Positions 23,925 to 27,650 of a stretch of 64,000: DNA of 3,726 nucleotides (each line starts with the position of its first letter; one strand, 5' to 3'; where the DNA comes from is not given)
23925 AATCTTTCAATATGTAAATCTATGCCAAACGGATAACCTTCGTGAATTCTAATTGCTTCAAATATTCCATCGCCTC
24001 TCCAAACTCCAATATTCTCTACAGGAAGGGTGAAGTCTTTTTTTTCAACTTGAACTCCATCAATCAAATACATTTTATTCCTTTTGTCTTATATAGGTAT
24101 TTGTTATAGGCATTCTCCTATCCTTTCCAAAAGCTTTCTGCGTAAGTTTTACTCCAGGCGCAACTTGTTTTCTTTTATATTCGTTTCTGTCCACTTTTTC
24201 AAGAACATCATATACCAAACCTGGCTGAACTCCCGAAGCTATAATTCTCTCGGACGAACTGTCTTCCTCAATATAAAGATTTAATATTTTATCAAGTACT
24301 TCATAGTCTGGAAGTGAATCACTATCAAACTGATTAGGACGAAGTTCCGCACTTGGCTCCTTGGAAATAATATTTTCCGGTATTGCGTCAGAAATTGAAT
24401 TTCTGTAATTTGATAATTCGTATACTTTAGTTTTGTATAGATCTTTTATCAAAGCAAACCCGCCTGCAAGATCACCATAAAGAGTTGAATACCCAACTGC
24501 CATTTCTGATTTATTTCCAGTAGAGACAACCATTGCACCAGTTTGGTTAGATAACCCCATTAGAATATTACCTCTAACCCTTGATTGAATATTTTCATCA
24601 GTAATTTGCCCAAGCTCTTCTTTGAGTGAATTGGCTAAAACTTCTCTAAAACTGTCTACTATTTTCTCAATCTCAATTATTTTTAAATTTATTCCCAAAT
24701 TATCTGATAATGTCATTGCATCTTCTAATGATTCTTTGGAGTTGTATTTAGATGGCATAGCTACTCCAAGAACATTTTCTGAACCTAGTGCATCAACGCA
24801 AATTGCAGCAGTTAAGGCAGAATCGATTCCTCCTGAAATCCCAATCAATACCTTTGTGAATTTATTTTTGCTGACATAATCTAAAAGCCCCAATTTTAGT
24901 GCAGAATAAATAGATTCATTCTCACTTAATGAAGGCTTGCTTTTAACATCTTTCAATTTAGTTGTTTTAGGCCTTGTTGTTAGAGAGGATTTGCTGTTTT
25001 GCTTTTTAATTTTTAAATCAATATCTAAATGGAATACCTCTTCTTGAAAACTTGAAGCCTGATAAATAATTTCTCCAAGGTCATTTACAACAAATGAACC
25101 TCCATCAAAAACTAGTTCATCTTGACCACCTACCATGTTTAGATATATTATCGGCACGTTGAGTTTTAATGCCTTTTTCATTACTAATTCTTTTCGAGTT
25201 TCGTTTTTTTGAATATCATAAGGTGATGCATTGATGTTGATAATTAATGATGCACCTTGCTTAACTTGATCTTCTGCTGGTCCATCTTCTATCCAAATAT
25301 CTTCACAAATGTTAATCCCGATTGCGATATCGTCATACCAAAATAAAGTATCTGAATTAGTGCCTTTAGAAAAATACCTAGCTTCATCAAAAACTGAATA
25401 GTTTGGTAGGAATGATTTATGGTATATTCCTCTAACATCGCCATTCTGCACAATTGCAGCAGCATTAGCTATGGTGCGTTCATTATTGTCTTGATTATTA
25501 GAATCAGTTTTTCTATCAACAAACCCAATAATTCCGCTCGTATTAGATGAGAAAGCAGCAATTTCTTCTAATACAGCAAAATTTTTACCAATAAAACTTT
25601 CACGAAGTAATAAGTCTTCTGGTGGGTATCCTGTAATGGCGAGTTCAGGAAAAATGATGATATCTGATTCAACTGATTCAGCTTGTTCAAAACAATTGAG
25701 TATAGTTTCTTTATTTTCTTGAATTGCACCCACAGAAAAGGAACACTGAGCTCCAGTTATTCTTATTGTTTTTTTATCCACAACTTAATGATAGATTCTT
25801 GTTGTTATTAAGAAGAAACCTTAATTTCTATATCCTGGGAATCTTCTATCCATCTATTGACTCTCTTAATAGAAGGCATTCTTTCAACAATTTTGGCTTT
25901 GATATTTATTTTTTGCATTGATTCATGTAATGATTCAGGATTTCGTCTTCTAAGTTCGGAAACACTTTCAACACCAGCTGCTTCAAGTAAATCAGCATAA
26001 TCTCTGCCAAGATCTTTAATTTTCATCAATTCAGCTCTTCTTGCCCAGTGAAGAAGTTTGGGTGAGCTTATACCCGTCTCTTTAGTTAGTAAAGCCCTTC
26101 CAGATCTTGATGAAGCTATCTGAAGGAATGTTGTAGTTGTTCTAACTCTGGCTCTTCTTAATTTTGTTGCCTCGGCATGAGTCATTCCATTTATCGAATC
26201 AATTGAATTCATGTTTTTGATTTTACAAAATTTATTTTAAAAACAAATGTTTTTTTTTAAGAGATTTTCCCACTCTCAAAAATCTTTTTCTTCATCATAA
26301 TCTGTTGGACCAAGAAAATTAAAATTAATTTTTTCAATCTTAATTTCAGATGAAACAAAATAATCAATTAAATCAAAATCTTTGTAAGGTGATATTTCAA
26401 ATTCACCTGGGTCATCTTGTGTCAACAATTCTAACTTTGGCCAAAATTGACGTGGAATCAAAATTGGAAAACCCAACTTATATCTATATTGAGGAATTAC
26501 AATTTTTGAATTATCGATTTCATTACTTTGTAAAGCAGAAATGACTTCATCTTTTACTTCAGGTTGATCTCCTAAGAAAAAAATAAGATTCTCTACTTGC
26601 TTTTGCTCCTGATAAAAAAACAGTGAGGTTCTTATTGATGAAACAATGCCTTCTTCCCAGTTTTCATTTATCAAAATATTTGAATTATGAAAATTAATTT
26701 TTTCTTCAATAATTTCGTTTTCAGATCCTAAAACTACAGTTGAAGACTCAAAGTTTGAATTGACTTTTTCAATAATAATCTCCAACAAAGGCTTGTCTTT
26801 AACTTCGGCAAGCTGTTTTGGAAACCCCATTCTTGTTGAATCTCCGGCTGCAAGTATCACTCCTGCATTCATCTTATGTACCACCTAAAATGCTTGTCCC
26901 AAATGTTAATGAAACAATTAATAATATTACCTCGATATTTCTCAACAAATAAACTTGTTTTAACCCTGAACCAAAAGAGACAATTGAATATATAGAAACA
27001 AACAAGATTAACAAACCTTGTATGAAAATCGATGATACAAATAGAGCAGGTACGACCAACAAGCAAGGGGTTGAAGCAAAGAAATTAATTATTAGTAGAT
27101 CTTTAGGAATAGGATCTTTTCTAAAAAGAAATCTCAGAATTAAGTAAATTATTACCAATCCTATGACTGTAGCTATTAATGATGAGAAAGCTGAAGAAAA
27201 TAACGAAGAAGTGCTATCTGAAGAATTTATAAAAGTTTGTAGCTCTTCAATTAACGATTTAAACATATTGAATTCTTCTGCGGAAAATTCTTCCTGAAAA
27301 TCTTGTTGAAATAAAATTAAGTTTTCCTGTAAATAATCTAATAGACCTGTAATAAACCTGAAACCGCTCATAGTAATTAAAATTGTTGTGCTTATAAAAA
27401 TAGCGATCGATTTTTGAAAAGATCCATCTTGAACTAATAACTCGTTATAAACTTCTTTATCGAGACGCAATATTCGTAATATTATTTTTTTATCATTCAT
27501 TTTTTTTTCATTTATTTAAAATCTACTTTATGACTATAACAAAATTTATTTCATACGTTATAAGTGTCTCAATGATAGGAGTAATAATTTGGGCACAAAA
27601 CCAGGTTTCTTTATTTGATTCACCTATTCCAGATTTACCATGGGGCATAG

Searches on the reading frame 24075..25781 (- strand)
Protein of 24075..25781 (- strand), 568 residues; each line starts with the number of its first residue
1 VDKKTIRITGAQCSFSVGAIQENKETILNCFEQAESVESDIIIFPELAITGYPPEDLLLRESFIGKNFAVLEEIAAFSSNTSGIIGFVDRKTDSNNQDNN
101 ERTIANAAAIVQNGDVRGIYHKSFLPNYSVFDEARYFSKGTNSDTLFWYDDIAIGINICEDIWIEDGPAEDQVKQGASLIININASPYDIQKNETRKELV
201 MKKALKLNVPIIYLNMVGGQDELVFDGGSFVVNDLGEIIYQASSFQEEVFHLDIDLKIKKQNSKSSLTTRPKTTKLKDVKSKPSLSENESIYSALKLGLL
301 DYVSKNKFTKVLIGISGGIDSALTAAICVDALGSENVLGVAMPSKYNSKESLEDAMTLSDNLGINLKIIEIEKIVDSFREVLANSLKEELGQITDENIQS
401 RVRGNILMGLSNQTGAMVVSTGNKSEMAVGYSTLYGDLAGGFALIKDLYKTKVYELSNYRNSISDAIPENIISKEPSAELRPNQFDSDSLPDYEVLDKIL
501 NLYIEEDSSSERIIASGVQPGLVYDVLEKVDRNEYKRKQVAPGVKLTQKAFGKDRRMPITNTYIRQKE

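Call 16: search_protein_families(library=pfam, proteins=[window:24075-25781:-], max_evalue=0.01)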
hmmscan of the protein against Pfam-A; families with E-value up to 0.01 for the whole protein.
window:24075-25781:- (568 aa): 4 families
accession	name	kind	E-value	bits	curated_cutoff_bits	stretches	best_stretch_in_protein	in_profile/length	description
PF02540.23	NAD_synthase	-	8.4e-76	254.7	21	1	292-539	2-241/242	NAD synthase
PF00795.27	CN_hydrolase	-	1.2e-21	77.6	23.2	1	13-256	7-248/256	Carbon-nitrogen hydrolase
PF03054.22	tRNA_Me_trans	-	0.00055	20.1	20.6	1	310-374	2-75/202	tRNA methyl transferase HUP domain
PF06508.19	QueC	-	0.0075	16.2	22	0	310-399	1-84/210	Queuosine biosynthesis protein QueC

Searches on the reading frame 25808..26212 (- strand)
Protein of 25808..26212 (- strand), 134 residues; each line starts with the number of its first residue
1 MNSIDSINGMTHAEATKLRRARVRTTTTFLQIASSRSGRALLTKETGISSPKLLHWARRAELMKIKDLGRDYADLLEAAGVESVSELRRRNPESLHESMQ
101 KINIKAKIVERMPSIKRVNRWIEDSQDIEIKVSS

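Call 16: search_protein_families(library=pfam, proteins=[window:25808-26212:-], max_evalue=0.01)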
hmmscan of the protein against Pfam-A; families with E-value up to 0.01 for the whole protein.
window:25808-26212:- (134 aa): 4 families
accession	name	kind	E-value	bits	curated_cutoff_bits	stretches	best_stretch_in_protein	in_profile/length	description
PF14229.12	DUF4332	-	3.4e-32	111.6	23.2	1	9-126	2-120/122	Domain of unknown function (DUF4332)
PF14520.12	HHH_5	-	0.00014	22.7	27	0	61-97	3-39/57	Helix-hairpin-helix domain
PF11731.14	Cdd1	-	0.0012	19.4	25.5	1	60-102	6-48/86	Pathogenicity locus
PF04994.19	TfoX_C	-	0.0054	17.3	23.1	0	60-94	3-37/81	TfoX C-terminal domain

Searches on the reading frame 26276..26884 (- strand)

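Call 16: search_protein_families(library=pfam, proteins=[window:26276-26884:-], max_evalue=0.01)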
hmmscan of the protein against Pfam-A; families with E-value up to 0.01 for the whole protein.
window:26276-26884:- (202 aa): 3 families
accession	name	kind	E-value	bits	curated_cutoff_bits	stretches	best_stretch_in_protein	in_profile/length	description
PF12804.13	NTP_transf_3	-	2e-24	87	27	1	8-158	1-148/160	MobA-like NTP transferase domain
PF00483.29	NTP_transferase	-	0.0008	19.5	21.2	1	8-124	2-127/245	Nucleotidyl transferase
PF02348.25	CTP_transf_3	-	0.0011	19.3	22.6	1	8-118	2-110/217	Cytidylyltransferase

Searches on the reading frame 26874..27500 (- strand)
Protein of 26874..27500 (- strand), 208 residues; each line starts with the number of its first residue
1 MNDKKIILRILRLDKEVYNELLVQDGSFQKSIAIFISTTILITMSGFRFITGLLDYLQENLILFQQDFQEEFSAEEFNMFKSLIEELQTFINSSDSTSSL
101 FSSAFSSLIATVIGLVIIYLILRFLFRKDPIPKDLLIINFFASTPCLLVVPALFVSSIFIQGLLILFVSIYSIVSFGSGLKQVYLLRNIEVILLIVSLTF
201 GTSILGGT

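Call 16: search_protein_families(library=pfam, proteins=[window:26874-27500:-], max_evalue=0.01)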
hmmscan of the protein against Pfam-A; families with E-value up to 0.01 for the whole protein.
window:26874-27500:- (208 aa): 1 family
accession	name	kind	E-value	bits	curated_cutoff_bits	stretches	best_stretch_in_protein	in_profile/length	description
PF04893.22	Yip1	-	6.3e-05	23.4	28.6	1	66-200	51-163/173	Yip1 domain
